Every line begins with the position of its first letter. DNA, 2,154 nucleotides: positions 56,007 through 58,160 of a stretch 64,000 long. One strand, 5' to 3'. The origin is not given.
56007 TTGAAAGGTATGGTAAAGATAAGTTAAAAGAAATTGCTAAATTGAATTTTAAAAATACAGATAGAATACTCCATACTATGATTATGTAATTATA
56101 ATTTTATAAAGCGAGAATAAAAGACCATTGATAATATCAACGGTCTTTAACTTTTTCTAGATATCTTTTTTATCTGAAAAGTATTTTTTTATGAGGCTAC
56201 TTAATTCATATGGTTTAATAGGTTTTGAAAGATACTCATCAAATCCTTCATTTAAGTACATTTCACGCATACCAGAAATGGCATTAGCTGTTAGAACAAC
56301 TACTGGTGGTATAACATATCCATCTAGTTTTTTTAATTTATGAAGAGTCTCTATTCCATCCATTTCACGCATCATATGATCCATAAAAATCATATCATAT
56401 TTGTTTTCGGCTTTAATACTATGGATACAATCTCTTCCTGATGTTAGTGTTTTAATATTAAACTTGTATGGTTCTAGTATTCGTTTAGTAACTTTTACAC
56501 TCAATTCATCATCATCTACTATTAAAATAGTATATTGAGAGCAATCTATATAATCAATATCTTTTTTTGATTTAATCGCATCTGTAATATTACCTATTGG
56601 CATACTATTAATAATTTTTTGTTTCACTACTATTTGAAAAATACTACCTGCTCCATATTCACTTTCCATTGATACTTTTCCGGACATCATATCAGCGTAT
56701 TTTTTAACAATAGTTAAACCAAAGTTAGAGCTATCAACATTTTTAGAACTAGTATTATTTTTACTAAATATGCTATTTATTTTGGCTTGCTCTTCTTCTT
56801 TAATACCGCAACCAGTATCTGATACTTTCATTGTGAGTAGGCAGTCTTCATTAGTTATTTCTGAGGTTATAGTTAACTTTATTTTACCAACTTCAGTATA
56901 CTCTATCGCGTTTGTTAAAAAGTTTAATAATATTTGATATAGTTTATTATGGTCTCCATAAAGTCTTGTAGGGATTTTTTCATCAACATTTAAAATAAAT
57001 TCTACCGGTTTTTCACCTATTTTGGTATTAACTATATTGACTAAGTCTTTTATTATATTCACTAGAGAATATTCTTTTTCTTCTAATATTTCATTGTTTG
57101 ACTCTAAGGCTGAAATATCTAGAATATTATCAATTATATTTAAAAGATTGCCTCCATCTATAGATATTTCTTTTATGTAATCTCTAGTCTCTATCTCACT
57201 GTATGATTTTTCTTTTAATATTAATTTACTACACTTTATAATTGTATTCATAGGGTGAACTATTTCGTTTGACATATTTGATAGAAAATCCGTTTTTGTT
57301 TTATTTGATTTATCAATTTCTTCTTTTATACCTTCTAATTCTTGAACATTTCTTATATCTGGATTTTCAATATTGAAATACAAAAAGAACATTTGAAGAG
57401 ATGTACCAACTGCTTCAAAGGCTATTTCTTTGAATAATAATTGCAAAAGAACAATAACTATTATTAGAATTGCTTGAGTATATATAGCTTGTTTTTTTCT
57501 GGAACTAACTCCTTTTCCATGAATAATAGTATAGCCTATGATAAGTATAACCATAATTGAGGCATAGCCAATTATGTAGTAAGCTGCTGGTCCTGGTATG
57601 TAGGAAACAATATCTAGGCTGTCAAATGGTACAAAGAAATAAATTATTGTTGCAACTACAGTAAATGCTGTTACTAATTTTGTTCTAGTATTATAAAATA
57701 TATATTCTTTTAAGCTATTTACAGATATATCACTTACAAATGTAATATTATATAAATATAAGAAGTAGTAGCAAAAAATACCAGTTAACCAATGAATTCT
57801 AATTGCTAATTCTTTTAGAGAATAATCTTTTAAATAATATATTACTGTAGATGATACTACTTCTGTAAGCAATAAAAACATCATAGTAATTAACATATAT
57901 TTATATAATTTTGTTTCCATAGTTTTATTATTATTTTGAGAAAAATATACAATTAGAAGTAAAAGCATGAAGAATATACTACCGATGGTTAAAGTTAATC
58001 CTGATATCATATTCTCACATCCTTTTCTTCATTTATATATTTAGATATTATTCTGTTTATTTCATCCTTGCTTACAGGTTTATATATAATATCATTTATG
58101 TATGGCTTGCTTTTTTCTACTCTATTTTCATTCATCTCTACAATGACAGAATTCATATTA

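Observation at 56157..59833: Translationally coupled hybrid histidine kinases with complementary defects, implying an obligate heteromeric phosphorelay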

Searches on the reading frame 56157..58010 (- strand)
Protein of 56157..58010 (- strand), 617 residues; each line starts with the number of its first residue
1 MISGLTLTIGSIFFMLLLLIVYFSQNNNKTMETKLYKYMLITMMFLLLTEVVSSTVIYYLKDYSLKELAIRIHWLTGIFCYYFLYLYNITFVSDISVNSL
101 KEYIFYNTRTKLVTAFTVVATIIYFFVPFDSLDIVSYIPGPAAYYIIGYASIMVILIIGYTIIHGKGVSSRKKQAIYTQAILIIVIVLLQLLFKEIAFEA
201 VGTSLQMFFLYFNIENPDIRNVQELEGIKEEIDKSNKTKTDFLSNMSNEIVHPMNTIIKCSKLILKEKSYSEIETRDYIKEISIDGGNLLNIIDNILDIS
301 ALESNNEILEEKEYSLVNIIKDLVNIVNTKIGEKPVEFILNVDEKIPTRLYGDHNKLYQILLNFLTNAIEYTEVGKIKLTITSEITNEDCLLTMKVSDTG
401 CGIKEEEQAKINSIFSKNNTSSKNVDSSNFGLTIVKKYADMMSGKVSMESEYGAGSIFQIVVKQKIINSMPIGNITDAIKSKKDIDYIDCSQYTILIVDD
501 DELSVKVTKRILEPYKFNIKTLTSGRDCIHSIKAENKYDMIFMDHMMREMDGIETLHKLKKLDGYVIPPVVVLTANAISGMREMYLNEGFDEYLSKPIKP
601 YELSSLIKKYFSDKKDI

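Call 3: search_protein_families(library=pfam, proteins=[window:56157-58010:-], max_evalue=1)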
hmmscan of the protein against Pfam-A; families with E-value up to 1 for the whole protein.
window:56157-58010:- (617 aa): 6 families
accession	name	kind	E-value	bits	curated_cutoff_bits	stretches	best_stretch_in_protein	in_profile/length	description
PF00072.30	Response_reg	-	6.3e-23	81.5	30.2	1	495-607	1-110/111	Response regulator receiver domain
PF02518.31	HATPase_c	-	1.4e-20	74.2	26.4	1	352-464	1-109/111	Histidine kinase-, DNA gyrase B-, and HSP90-like ATPase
PF00512.31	HisKA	-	1.1e-06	29.1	26.9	1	239-304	2-65/66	His Kinase A (phospho-acceptor) domain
PF14501.12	HATPase_c_5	-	0.0017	18.6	22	1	356-451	5-91/102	GHKL domain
PF05577.18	Peptidase_S28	-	0.0086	15.4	25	1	321-426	181-284/434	Serine carboxypeptidase S28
PF13581.12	HATPase_c_2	-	0.1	13.1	27.4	1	365-442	40-112/127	Histidine kinase-like ATPase domain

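Call 4: search_protein_families(library=ncbifam, proteins=[window:56157-58010:-], max_evalue=1)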
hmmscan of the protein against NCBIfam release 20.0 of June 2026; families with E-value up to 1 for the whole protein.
window:56157-58010:- (617 aa): 117 families (the best 25 are shown)
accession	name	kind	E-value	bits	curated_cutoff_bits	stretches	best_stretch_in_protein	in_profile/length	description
NF008318.0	PRK11107.1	equivalog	1.8e-72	244.8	890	2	215-489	270-543/920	two-component sensor histidine kinase BarA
TIGR02956.1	TMAO_torS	equivalog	4.6e-64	217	676.5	1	228-615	453-824/967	TMAO reductase system sensor histidine kinase/response regulator TorS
NF008302.0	PRK11091.1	equivalog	4.9e-64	216.8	838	1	220-615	264-647/779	aerobic respiration two-component sensor histidine kinase ArcB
NF041947.1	LuxQ_Vibrio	equivalog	1.6e-58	198.3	1200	1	228-610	461-838/843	quorum-sensing autoinducer 2 sensor kinase/phosphatase LuxQ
NF038297.2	hybrid_HK_HrmK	equivalog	2.3e-57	195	725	1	220-610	216-607/607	hybrid histidine kinase/response regulator HrmK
NF011874.0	PRK15347.1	equivalog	6.1e-54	183.4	852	2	213-462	372-612/921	two component system sensor kinase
NF008099.0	PRK10841.1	equivalog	4e-45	153.9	920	2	224-461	455-687/949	two-component system sensor histidine kinase RcsC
NF041832.1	near_NosP_CTERM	subfamily_domain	1.2e-43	149.6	400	1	234-609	2-368/370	NahK/ErcS family hybrid sensor histidine kinase/response regulator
NF045901.1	HisKinLetSLeg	equivalog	1.4e-43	149.1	1650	2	228-467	282-521/906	two-component system sensor histidine kinase LetS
NF008543.0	PRK11466.1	equivalog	3.8e-42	144.2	982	1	229-613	434-800/914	TMAO reductase system sensor histidine kinase/response regulator TorS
NF007420.1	PRK09959.1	equivalog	2.3e-35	121.5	1995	1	224-599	697-1062/1197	acid-sensing system histidine kinase EvgS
NF046044.1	PnpS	equivalog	2.5e-35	122.2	400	1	231-461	162-388/390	two-component system histidine kinase PnpS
NF047465.1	hybrid_HK_LvrA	exception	8.8e-33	113.3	1200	1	223-616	186-589/819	hybrid histidine kinase/response regulator LvrA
NF041735.1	hist_kin_RppB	equivalog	6.6e-28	97.7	400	1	232-461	209-436/438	two-component system sensor histidine kinase RppB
TIGR02966.1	phoR_proteo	equivalog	9.2e-27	93.9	334.2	1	232-461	107-332/333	phosphate regulon sensor histidine kinase PhoR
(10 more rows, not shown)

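Call 8: search_solved_structures(query=window:56157-58010:-, show_alignments=3, max_evalue=0.001)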
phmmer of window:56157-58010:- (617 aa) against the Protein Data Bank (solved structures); distinct sequences matched with E-value up to 0.001: 190 (the best 60 are shown).
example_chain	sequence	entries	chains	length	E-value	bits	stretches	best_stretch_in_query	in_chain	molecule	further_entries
7z8n_A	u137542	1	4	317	3.9e-34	121.7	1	213-460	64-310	Histidine kinase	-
7p8e_A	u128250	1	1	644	1e-31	113.7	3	223-380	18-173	Receiver domain of histidine kinase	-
6qrj_A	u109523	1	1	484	6.6e-28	101.1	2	242-458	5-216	Hybrid kinase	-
7n0e_B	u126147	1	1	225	1e-24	90.6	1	239-459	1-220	Histidine kinase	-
6dk8_A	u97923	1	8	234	2.6e-24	89.3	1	241-460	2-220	RetS (Regulator of Exopolysaccharide and Type III Secretion)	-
6dk7_A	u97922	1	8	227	2.6e-24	89.3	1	241-459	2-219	RetS (Regulator of Exopolysaccharide and Type III Secretion)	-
6azr_A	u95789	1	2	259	6.4e-21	78.1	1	221-462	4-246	Sensor histidine kinase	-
5uht_A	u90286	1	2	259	7.3e-21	77.9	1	221-462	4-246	Sensor histidine kinase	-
3dge_A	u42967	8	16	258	8.1e-21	77.7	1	223-462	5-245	Sensor protein | Histidine kinase | Sensor histidine kinase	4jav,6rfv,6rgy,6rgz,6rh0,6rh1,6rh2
2c2a_A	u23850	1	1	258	8.5e-21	77.6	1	224-462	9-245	SENSOR HISTIDINE KINASE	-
4jas_A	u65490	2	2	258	2.1e-20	76.4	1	223-462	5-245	Histidine kinase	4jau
6rh7_A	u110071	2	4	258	2.1e-20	76.3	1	223-462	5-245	Sensor histidine kinase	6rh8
8phn_A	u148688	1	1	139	1.3e-13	53.9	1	492-606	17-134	histidine kinase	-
7c1j_A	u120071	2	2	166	9e-13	51.2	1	493-614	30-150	Histidine kinase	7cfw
1m5t_A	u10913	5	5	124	1.9e-12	50.1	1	495-610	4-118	cell division response regulator DivK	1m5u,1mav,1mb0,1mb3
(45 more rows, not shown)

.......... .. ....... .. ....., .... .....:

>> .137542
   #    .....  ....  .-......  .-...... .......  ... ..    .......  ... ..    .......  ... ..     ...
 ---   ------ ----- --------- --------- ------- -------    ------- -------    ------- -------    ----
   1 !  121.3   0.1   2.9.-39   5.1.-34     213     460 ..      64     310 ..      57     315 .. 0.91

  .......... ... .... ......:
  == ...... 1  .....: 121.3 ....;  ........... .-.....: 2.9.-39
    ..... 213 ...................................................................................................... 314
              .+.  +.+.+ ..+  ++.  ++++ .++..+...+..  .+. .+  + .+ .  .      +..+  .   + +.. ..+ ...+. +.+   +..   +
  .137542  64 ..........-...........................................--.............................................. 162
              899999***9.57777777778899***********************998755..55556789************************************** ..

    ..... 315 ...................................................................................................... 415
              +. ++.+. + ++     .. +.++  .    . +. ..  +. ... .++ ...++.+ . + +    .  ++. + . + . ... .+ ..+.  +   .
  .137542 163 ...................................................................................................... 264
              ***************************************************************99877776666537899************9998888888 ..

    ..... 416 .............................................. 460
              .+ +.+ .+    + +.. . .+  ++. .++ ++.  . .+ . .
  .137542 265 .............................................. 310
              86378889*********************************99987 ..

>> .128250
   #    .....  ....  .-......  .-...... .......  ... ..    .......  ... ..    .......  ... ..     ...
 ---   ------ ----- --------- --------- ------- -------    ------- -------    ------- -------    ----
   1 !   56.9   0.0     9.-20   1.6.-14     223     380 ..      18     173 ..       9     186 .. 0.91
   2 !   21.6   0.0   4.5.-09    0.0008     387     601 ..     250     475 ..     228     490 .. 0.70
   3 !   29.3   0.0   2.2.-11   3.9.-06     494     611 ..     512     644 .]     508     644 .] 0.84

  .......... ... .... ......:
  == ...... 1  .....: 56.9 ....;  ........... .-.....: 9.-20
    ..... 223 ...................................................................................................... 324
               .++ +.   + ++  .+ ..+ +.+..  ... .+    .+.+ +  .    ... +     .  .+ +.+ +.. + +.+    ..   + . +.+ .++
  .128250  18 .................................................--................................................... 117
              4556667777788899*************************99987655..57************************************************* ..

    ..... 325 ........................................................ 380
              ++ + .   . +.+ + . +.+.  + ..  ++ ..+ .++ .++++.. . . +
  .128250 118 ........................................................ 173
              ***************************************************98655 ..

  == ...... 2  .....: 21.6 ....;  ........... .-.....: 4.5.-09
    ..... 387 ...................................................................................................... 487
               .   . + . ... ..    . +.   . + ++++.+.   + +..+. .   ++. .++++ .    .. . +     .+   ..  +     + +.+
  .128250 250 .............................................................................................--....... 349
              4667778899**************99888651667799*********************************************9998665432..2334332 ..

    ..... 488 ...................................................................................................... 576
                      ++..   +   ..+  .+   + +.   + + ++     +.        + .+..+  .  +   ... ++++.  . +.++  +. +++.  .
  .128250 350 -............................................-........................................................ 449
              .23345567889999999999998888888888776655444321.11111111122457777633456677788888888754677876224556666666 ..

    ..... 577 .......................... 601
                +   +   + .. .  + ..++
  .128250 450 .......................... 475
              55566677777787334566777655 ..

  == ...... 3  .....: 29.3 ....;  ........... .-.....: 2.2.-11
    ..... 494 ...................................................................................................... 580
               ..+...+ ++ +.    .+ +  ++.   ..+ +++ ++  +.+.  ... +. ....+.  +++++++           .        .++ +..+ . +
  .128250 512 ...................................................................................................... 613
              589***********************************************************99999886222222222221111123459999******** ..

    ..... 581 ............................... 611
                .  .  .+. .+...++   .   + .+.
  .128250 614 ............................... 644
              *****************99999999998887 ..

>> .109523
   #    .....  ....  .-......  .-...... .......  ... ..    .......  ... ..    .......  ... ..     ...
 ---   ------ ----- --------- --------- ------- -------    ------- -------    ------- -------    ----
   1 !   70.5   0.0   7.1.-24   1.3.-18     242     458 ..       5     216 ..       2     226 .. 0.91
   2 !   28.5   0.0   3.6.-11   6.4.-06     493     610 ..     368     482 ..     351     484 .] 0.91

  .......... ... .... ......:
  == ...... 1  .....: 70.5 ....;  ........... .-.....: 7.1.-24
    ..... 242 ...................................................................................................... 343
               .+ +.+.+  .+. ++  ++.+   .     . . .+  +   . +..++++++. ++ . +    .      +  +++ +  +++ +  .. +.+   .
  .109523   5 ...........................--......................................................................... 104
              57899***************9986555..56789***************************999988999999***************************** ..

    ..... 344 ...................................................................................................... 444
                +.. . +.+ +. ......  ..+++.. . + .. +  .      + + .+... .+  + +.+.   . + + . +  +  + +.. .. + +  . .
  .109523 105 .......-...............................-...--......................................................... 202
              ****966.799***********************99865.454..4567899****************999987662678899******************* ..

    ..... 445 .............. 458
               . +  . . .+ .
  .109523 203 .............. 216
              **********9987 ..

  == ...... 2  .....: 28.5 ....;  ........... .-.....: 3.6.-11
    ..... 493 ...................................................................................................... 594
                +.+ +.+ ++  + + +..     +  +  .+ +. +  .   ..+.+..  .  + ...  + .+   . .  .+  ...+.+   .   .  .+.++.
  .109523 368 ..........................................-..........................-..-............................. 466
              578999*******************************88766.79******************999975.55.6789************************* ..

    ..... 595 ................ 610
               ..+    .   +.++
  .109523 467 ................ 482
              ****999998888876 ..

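Call 10: find_homologous_proteins(query=window:56157-58010:-, max_evalue=1e-10)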
Query window:56157-58010:- (617 aa): 2970 proteins with E <= 1e-10 among 8000 candidates; the best 120 are listed.
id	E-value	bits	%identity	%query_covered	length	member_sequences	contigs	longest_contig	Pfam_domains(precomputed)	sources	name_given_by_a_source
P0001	0.0e+0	1322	100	100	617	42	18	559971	PF02518.32,PF00512.32,PF00072.31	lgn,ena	-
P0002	0.0e+0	1163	86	99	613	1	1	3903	PF02518.32,PF00512.32,PF00072.31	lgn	-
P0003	0.0e+0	1158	86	99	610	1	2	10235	PF02518.32,PF00512.32,PF00072.31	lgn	-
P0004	0.0e+0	1147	84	99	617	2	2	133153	PF02518.32,PF00512.32,PF00072.31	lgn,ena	-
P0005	0.0e+0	1145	84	99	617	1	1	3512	PF02518.32,PF00512.32,PF00072.31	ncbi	-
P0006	0.0e+0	1142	84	99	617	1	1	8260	PF02518.32,PF00512.32,PF00072.31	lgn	-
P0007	0.0e+0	1141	84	99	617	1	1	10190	PF02518.32,PF00512.32,PF00072.31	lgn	-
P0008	0.0e+0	1141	84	99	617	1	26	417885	PF02518.32,PF00512.32,PF00072.31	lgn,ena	-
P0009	0.0e+0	1140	84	99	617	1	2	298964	PF02518.32,PF00512.32,PF00072.31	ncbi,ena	-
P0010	0.0e+0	1140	84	99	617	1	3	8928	PF02518.32,PF00512.32,PF00072.31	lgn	-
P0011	0.0e+0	1139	84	99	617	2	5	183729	PF02518.32,PF00512.32,PF00072.31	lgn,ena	-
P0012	0.0e+0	1138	84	99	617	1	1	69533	PF02518.32,PF00512.32,PF00072.31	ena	-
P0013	0.0e+0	1138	84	99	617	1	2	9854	PF02518.32,PF00512.32,PF00072.31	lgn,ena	-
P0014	0.0e+0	1138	84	99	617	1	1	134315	PF02518.32,PF00512.32,PF00072.31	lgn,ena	-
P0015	0.0e+0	1135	83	99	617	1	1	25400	PF02518.32,PF00512.32,PF00072.31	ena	-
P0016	0.0e+0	1111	83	99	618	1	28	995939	PF02518.32,PF00512.32,PF00072.31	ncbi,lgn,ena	-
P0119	8.2e-176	604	48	99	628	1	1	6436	PF02518.32,PF00512.32,PF00072.31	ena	-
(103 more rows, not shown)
